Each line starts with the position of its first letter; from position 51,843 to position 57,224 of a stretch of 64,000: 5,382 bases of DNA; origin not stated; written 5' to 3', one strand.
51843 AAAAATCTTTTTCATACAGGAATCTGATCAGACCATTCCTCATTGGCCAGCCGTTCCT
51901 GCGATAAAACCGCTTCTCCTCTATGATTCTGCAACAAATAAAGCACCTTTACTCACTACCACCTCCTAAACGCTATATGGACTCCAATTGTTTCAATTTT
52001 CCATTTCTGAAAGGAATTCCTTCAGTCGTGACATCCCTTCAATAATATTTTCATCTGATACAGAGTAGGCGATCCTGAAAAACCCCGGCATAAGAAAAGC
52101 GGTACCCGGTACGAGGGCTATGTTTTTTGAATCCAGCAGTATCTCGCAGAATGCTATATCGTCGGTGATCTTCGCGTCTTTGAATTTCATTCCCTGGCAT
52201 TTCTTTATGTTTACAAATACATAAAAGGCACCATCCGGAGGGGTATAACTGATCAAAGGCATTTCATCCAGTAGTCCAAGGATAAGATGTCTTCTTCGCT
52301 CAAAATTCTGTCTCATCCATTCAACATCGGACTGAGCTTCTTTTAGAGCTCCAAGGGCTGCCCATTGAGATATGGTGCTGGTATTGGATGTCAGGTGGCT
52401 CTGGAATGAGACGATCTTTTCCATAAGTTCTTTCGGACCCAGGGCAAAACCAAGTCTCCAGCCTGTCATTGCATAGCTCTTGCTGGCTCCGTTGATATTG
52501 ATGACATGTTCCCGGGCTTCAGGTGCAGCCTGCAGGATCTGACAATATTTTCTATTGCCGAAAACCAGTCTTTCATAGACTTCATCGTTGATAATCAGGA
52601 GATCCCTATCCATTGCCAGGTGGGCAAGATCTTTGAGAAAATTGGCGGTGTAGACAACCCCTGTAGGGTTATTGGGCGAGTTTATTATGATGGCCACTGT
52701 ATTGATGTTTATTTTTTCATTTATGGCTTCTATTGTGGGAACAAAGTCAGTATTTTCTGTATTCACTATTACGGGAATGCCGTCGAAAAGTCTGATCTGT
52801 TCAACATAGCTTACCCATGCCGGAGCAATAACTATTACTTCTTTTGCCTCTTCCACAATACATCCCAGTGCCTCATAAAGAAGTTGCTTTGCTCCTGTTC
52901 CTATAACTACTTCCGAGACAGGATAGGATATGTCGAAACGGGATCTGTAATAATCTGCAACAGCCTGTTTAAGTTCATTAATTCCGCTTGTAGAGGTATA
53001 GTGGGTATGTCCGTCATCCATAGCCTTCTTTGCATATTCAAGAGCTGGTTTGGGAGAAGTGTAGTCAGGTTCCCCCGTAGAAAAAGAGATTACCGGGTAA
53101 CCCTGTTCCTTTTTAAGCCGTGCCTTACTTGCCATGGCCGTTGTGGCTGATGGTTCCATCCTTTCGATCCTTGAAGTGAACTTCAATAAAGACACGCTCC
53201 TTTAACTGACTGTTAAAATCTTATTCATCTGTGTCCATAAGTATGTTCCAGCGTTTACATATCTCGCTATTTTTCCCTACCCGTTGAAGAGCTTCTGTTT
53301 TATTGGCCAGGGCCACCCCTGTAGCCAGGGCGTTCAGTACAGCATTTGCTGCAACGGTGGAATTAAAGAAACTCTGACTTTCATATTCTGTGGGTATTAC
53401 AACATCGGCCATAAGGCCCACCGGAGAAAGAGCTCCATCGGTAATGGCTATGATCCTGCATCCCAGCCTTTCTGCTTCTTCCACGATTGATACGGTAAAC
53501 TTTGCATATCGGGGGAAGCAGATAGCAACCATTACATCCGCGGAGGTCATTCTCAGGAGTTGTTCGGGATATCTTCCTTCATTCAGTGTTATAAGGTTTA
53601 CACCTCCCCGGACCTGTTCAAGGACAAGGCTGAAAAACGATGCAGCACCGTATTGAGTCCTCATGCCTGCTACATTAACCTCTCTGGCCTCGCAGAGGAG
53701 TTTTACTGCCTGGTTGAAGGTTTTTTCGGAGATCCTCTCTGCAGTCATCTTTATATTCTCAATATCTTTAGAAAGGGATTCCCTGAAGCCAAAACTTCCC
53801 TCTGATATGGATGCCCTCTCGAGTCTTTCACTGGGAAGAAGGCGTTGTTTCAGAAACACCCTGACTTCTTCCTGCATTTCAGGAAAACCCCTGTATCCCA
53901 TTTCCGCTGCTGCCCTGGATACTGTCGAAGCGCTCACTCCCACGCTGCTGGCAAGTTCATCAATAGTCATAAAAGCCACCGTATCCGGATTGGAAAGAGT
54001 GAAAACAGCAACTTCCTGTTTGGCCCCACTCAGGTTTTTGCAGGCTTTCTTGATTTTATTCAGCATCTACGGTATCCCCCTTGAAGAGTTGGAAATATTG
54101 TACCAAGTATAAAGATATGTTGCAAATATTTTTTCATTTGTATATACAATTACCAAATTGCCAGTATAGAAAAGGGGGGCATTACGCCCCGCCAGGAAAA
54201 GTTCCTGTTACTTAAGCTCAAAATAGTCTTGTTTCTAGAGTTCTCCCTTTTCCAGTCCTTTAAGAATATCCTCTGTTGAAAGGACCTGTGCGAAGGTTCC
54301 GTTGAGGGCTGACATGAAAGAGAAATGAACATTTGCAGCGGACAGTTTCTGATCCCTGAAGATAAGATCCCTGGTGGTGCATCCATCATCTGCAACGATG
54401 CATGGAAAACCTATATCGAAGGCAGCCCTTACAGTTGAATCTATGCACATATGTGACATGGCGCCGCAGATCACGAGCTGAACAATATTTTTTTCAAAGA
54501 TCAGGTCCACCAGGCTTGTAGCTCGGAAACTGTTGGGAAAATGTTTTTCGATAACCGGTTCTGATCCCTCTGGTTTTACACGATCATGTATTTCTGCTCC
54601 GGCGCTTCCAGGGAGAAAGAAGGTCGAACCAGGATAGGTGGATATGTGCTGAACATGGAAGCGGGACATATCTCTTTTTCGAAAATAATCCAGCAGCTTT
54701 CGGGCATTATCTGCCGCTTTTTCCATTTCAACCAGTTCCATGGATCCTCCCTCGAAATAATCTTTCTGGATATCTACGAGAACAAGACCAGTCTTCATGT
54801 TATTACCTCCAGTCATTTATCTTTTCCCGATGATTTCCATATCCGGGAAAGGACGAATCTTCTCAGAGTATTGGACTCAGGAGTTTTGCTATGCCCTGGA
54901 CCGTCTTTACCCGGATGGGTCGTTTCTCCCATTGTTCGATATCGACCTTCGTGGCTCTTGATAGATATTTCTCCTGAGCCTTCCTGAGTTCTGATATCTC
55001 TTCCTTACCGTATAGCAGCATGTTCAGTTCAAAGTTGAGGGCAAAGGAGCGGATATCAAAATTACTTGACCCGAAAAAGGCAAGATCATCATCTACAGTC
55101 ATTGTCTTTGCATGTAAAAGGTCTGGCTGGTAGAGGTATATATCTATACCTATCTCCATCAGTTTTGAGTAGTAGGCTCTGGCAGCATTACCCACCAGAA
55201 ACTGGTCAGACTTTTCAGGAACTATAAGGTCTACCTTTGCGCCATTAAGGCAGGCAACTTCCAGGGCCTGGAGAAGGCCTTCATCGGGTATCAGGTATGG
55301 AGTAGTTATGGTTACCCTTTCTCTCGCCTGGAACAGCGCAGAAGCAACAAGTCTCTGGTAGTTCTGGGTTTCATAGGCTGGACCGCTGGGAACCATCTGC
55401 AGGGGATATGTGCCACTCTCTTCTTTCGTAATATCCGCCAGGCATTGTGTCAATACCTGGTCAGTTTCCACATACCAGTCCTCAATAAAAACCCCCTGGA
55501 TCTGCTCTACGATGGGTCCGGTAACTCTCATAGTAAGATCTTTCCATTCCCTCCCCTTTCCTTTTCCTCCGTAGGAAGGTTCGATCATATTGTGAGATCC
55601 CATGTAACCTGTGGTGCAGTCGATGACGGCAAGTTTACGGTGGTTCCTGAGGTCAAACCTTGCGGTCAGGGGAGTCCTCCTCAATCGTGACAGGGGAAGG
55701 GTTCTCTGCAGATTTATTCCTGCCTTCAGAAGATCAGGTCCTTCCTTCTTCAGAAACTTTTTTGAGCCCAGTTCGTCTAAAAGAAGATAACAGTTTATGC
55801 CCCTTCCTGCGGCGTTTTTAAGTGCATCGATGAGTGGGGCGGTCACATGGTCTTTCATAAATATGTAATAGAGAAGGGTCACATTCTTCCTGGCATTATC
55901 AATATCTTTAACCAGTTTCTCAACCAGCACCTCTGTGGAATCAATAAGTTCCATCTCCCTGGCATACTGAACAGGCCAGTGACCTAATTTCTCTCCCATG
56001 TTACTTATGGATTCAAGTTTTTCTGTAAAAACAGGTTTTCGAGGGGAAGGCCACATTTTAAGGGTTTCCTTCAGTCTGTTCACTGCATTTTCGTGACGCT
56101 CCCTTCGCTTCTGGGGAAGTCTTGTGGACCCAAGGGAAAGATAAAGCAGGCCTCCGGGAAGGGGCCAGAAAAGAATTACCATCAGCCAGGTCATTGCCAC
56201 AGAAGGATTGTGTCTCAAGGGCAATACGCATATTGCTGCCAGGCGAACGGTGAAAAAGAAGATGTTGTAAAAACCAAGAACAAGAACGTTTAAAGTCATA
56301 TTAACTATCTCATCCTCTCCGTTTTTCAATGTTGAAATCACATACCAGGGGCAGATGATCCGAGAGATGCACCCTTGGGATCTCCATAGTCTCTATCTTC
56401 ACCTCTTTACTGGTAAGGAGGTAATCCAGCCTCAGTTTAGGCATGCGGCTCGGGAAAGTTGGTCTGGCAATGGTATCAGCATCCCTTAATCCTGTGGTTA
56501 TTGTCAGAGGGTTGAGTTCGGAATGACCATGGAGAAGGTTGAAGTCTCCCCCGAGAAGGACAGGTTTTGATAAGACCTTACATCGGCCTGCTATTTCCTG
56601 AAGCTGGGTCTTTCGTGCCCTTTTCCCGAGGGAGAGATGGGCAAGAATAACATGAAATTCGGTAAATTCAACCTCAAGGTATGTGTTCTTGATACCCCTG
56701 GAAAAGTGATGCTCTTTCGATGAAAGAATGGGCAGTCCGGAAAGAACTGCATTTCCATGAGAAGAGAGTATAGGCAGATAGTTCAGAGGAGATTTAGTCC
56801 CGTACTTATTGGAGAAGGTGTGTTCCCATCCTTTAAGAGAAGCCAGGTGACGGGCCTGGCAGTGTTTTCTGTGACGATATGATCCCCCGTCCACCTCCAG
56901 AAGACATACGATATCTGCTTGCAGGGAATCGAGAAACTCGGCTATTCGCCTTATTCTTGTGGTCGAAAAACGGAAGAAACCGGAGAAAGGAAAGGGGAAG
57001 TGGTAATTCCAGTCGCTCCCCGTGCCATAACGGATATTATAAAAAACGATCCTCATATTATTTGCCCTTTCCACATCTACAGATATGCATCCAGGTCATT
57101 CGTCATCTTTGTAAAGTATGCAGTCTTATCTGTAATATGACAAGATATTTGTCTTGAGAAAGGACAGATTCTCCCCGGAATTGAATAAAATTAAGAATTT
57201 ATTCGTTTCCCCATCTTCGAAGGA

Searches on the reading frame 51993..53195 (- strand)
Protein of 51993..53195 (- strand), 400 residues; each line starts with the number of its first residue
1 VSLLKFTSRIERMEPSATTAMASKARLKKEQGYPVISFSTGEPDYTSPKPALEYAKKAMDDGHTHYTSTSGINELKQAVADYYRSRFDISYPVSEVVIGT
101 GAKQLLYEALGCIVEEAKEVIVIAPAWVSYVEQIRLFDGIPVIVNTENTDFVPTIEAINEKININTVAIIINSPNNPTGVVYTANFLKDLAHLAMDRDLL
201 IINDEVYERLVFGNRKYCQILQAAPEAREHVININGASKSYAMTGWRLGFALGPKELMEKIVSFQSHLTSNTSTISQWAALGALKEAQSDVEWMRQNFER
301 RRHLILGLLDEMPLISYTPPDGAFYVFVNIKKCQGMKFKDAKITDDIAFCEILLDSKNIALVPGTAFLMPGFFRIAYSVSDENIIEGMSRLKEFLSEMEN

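Call 52: search_protein_families(library=pfam, proteins=[window:51993-53195:-], max_evalue=0.00001)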
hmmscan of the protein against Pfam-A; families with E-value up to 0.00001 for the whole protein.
window:51993-53195:- (400 aa): 3 families
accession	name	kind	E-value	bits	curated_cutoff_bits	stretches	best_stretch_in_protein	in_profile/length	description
PF00155.27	Aminotran_1_2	-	2.3e-61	208.4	19.7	1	34-390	2-360/361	Aminotransferase class I and II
PF01041.23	DegT_DnrJ_EryC1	-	7.4e-08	32.4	19.8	1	65-204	19-145/360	DegT/DnrJ/EryC1/StrS aminotransferase family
PF04864.19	Alliinase_C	-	1.6e-07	31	22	1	96-293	69-249/363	Allinase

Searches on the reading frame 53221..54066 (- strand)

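Call 52: search_protein_families(library=pfam, proteins=[window:53221-54066:-], max_evalue=0.00001)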
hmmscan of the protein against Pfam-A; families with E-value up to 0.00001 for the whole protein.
window:53221-54066:- (281 aa): 2 families
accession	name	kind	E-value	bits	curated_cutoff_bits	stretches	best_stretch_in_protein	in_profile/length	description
PF01380.27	SIS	-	8.5e-17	61.6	25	1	124-249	2-130/131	SIS domain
PF01418.23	HTH_6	-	2.2e-11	44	28.3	1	1-67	3-69/77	Helix-turn-helix domain, rpiR family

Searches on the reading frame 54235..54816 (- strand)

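Call 52: search_protein_families(library=pfam, proteins=[window:54235-54816:-], max_evalue=0.00001)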
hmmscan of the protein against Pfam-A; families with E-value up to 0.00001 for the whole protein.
window:54235-54816:- (193 aa): 1 family
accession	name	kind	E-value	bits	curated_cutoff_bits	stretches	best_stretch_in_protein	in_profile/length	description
PF00857.26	Isochorismatase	-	1.7e-33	116.6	27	1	9-182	1-174/175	Isochorismatase domain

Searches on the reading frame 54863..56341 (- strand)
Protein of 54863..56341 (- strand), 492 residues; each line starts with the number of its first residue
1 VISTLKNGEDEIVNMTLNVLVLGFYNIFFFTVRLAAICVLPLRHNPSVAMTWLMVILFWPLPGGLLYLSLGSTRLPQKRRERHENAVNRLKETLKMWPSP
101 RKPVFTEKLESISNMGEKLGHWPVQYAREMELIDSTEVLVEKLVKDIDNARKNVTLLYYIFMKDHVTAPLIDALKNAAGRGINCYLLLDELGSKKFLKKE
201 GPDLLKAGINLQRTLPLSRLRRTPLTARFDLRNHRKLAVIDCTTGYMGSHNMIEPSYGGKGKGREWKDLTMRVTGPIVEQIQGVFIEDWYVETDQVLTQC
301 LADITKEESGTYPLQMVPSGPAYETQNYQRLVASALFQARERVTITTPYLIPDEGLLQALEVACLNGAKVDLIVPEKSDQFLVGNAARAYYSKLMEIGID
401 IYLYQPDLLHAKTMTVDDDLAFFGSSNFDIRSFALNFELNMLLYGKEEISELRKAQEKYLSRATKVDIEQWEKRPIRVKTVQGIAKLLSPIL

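Call 52: search_protein_families(library=pfam, proteins=[window:54863-56341:-], max_evalue=0.00001)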
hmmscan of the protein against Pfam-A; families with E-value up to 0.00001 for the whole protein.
window:54863-56341:- (492 aa): 2 families
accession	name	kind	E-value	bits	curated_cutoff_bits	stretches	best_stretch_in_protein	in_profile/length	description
PF13091.12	PLDc_2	-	5.7e-41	139.9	27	2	335-455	4-127/132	PLD-like domain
PF00614.28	PLDc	-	6.4e-08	32.7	21.9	0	407-430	3-26/28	Phospholipase D Active site motif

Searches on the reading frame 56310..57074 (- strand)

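Call 52: search_protein_families(library=pfam, proteins=[window:56310-57074:-], max_evalue=0.00001)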
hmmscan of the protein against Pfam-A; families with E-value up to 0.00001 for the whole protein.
window:56310-57074:- (254 aa): 1 family
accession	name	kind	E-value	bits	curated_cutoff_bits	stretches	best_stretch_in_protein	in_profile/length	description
PF03372.29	Exo_endo_phos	-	5.5e-19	69.2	24.5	1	37-240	15-225/225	Endonuclease/Exonuclease/phosphatase family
